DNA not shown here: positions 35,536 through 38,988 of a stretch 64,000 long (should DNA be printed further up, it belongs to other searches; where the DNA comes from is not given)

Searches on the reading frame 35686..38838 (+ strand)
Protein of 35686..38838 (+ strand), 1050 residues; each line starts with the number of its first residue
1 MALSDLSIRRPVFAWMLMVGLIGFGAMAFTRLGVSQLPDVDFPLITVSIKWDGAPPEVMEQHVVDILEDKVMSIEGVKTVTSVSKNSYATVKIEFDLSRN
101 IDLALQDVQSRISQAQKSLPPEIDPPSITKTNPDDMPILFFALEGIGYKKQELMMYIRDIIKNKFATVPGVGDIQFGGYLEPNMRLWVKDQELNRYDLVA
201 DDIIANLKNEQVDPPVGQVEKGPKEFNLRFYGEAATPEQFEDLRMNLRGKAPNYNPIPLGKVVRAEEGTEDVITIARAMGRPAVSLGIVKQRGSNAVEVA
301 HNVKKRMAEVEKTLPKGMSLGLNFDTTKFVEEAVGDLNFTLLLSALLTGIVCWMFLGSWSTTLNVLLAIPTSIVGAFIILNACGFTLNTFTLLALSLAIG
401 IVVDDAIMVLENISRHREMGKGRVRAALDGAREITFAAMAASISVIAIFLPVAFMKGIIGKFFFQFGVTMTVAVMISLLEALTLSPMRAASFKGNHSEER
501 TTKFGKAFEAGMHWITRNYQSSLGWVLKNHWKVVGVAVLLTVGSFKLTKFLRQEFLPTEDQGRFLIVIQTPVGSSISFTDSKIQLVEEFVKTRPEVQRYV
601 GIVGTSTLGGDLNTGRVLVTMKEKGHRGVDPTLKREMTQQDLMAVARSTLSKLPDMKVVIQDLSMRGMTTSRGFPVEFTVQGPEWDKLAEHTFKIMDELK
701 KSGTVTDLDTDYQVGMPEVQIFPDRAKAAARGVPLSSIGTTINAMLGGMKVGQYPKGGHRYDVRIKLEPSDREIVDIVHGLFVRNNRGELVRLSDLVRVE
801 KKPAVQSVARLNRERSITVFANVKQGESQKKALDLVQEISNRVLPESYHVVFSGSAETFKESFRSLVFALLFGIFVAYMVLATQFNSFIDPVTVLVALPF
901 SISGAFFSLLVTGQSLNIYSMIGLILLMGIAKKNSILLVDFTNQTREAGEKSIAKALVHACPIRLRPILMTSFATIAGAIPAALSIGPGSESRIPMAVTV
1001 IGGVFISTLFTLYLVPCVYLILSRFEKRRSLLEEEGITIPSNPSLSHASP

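Call 58: search_protein_families(library=pfam, proteins=[window:35686-38838:+], max_evalue=0.00001)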
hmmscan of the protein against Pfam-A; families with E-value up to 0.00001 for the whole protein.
window:35686-38838:+ (1050 aa): 2 families
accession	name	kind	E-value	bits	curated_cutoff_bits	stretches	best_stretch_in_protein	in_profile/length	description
PF00873.25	ACR_tran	-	2.9e-277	922.9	28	1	4-1022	2-1020/1021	AcrB/AcrD/AcrF family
PF03176.21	MMPL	-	2.3e-10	40.4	20.5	1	821-1029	96-312/333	MMPL family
